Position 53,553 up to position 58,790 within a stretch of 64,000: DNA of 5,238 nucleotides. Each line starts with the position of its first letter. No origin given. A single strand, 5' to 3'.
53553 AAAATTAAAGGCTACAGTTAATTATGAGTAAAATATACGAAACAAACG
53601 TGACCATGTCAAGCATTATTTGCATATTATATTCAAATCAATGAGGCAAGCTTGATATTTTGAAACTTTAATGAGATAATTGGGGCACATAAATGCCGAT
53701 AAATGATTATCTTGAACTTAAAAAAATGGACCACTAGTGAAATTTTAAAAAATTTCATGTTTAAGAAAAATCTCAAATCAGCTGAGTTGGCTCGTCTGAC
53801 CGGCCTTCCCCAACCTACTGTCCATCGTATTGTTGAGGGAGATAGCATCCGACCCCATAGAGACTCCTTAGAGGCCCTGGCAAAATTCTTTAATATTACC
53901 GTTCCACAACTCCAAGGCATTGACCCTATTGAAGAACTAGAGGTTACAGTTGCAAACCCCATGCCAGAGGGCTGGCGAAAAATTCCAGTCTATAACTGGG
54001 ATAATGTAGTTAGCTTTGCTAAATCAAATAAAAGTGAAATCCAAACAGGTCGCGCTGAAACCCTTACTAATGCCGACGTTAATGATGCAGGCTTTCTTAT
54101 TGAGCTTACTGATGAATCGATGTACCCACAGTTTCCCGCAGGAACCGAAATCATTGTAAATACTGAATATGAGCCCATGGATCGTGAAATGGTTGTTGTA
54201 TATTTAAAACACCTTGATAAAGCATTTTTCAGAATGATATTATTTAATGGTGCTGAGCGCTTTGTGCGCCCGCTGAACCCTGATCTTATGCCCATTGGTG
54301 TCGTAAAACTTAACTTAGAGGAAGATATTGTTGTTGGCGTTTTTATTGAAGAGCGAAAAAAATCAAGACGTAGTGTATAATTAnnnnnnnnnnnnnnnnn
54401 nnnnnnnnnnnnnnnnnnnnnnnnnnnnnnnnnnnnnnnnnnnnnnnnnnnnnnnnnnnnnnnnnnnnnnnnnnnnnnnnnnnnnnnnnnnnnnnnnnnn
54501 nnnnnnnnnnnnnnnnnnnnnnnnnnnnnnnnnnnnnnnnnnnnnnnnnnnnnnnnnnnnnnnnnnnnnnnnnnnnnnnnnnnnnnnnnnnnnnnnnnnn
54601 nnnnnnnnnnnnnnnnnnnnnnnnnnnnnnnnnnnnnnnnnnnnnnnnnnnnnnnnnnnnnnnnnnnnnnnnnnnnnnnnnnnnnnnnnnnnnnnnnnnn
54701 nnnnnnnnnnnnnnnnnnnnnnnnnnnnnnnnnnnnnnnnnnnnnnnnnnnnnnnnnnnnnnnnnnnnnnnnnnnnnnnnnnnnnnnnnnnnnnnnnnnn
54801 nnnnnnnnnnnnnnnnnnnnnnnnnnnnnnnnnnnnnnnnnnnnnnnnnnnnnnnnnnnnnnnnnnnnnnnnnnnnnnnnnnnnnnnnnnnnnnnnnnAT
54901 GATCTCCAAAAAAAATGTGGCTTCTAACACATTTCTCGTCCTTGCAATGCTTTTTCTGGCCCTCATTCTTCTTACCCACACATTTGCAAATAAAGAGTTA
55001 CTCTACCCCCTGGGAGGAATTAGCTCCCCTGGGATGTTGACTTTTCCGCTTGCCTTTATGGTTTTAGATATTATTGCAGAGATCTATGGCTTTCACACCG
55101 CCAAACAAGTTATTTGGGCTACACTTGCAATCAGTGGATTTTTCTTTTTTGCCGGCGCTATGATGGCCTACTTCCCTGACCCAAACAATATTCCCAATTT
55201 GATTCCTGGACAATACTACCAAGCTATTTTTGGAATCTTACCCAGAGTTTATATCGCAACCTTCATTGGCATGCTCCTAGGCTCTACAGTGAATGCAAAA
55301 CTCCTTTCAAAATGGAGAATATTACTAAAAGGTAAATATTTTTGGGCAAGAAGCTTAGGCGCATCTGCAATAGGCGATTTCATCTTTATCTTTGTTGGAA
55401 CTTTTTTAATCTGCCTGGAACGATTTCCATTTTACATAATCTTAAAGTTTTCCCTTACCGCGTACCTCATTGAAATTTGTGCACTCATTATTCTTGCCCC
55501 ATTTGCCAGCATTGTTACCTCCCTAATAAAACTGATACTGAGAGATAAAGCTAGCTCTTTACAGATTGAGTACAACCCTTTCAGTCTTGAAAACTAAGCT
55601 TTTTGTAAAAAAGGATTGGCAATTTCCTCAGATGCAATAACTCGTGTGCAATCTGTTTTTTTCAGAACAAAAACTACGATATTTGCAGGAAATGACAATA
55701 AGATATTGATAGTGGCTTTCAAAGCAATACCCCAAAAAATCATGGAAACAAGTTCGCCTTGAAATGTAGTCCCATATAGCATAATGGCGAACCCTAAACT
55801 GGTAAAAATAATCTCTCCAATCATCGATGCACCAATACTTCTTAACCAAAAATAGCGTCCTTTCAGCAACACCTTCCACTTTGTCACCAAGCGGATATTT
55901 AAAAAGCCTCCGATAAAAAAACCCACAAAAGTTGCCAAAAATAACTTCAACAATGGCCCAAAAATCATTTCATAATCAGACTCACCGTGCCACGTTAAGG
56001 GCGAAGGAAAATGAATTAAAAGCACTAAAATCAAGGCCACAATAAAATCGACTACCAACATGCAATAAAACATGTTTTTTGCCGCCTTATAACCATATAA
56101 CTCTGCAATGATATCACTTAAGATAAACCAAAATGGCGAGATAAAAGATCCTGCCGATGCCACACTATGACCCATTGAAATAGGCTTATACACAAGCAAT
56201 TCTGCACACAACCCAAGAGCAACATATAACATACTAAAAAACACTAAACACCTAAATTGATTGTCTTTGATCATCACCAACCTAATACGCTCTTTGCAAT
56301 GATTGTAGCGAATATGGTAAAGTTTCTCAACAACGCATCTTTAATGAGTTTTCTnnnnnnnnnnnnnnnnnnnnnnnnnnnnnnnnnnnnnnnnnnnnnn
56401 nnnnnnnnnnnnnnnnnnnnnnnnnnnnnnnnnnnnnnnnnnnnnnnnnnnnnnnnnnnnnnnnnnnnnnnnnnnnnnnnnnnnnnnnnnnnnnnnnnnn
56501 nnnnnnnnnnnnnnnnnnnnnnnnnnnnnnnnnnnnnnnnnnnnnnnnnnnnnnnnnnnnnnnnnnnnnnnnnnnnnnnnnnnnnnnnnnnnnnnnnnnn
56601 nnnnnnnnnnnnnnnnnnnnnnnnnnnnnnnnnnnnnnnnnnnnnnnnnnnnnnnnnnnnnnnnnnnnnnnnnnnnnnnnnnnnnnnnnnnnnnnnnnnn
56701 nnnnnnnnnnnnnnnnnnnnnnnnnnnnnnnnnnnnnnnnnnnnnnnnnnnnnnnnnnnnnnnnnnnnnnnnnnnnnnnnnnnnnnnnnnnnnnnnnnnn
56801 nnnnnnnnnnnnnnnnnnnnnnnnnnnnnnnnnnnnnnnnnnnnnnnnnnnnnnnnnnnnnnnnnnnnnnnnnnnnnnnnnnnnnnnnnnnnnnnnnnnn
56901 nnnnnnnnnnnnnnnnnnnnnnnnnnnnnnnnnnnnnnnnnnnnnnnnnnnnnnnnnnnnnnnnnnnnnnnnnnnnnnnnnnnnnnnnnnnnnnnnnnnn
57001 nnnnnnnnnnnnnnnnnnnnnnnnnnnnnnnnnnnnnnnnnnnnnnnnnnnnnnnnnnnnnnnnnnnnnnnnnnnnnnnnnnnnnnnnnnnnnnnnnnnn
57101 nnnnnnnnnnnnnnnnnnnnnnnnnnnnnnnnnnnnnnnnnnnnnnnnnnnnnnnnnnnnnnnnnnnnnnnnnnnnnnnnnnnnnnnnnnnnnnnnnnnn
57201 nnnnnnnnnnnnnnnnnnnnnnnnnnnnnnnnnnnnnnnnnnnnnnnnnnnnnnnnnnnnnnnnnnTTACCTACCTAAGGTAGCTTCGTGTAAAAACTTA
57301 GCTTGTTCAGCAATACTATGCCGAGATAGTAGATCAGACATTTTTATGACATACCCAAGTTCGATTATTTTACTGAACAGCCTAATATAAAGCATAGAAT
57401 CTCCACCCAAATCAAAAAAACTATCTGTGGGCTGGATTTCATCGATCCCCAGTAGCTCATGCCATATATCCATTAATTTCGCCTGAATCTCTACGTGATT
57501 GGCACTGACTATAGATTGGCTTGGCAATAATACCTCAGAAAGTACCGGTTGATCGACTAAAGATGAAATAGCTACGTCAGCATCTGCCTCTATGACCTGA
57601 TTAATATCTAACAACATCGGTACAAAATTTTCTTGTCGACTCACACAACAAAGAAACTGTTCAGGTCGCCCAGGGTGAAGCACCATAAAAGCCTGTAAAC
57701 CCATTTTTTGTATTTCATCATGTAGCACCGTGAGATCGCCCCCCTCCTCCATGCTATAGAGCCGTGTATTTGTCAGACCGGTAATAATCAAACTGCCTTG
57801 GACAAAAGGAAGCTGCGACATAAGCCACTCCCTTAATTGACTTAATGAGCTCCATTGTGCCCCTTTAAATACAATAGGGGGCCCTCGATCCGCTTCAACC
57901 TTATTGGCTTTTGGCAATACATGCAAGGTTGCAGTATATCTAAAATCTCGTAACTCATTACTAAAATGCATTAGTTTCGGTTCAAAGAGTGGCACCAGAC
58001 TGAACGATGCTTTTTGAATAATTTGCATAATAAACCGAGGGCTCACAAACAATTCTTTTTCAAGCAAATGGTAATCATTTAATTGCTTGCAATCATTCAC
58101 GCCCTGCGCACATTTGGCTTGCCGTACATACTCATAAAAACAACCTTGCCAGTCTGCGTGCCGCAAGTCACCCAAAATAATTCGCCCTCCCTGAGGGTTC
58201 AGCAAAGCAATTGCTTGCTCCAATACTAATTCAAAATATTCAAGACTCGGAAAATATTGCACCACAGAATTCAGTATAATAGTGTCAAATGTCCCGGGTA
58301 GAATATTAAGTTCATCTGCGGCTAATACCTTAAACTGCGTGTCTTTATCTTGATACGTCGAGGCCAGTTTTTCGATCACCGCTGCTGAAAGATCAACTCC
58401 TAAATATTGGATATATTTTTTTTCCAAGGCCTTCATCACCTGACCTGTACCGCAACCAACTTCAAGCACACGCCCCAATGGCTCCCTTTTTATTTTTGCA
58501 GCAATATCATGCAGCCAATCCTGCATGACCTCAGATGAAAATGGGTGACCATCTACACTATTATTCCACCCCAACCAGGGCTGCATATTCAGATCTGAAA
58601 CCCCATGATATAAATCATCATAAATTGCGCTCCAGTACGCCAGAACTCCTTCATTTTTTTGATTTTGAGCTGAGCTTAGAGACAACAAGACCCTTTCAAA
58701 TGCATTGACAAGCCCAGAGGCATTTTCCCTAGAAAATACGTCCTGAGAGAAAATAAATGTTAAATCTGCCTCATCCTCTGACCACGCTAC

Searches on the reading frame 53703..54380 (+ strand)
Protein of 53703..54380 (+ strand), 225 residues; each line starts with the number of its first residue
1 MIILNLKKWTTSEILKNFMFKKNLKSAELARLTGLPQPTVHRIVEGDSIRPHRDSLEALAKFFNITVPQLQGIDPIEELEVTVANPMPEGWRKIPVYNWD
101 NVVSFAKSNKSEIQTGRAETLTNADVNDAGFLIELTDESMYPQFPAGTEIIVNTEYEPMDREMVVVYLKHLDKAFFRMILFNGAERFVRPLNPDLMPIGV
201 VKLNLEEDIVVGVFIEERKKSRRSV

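Call 42: search_protein_families(library=ncbifam, proteins=[window:53703-54380:+], max_evalue=0.00001)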
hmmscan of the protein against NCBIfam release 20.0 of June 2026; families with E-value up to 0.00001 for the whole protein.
window:53703-54380:+ (225 aa): 0 families

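Call 63: search_protein_families(library=pfam, proteins=[window:53703-54380:+], max_evalue=0.01)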
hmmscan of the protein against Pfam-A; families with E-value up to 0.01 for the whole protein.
window:53703-54380:+ (225 aa): 5 families
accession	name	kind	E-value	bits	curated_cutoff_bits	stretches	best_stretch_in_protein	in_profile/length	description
PF13443.12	HTH_26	-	1e-08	35.7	22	1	15-70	2-57/63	Cro/C1-type HTH DNA-binding domain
PF00717.28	Peptidase_S24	-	3.2e-08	33.7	23.3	1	120-205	23-106/116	Peptidase S24-like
PF01381.28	HTH_3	-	5.9e-06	26.7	23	1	21-68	7-53/55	Helix-turn-helix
PF13560.12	HTH_31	-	0.00024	21.8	27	1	23-66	14-57/64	Helix-turn-helix domain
PF09339.16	HTH_IclR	-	0.00029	21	22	1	24-44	19-39/52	IclR helix-turn-helix domain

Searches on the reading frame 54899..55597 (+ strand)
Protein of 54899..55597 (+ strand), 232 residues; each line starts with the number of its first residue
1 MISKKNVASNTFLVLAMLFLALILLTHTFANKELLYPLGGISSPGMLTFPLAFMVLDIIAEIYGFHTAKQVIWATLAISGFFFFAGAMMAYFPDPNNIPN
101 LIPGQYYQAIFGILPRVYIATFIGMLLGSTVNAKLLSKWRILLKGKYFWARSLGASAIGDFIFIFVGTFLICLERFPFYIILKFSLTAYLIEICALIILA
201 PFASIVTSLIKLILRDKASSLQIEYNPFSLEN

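Call 42: search_protein_families(library=ncbifam, proteins=[window:54899-55597:+], max_evalue=0.00001)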
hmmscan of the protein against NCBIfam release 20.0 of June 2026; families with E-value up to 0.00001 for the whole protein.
window:54899-55597:+ (232 aa): 1 family
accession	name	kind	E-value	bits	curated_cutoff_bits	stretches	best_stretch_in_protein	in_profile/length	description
TIGR00697.1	TIGR00697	equivalog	1.9e-16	60.5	50.95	1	15-211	5-199/201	queuosine precursor transporter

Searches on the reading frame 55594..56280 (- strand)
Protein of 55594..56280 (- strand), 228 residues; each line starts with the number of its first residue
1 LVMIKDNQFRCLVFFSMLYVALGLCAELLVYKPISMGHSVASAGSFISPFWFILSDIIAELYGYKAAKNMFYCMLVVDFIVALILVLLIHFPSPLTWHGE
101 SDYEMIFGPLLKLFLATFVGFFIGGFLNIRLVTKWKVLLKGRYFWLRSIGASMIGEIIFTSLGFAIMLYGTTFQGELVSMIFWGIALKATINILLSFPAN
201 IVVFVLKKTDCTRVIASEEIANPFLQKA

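Call 42: search_protein_families(library=ncbifam, proteins=[window:55594-56280:-], max_evalue=0.00001)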
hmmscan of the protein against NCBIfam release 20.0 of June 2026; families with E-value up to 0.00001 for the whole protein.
window:55594-56280:- (228 aa): 2 families
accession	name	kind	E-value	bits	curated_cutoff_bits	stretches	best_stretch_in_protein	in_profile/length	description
TIGR00697.1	TIGR00697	equivalog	1.2e-22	80.7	50.95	1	16-208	6-200/201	queuosine precursor transporter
NF008406.0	PRK11212.1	equivalog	3.7e-09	36.5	252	1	5-202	6-200/221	7-cyano-7-deazaguanine/7-aminomethyl-7-deazaguanine transporter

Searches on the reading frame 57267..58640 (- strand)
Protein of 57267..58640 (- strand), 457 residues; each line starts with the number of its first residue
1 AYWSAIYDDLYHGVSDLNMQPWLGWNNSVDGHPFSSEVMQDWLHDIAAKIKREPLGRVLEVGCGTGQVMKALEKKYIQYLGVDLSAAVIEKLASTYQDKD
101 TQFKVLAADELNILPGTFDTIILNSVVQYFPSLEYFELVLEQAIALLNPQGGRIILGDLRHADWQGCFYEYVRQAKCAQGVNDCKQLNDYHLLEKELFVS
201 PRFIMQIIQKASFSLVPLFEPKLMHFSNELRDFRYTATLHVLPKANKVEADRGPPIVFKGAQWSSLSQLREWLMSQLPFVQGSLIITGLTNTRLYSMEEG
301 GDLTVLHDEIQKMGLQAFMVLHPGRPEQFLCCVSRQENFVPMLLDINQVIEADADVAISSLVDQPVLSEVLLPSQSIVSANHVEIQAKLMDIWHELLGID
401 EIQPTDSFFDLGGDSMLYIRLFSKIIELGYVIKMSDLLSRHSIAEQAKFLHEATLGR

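Call 51: search_solved_structures(query=window:57267-58640:-, max_evalue=0.01)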
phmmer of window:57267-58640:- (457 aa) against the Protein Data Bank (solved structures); distinct sequences matched with E-value up to 0.01: 55.
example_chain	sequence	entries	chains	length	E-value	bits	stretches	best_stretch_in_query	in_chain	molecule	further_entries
5wmm_A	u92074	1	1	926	5e-21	78.4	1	3-245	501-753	NRPS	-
9be3_A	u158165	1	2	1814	1e-11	47.7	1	375-450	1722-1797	Linear gramicidin synthase subunit A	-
9meh_A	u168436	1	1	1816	1e-11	47.7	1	375-450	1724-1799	Linear gramicidin synthase subunit A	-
6mfz_A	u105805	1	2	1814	1e-11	47.7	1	375-450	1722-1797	Linear gramicidin synthase subunit A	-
9be4_A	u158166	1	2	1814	4.1e-11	45.7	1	375-450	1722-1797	Linear gramicidin synthase subunit A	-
9lcq_A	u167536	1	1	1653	9.6e-10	41.2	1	385-445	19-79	PvdL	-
9lcp_A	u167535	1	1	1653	9.6e-10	41.2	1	385-445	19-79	PvdL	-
9lco_A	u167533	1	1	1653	3.9e-09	39.2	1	385-445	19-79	PvdL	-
7b2b_A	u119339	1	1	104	1.4e-07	34.1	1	380-446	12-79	Peptide synthetase PaxA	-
5u3h_A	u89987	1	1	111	5.4e-06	28.8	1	384-451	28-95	HMWP2 nonribosomal peptide synthetase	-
8xjz_C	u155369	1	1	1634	5.6e-06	28.8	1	383-450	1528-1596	Peptide synthetase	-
9icz_A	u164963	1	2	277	6.4e-06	28.6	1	39-171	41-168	S-adenosylmethionine (SAM)-dependent methyltransferase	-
1ve3_A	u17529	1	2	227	9e-06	28.1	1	54-155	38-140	hypothetical protein PH0226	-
9bfd_A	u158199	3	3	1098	1.5e-05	27.4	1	374-453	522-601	Tyrocidine synthase 1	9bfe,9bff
9bfg_A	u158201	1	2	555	1.6e-05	27.2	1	376-453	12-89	Tyrocidine synthase 1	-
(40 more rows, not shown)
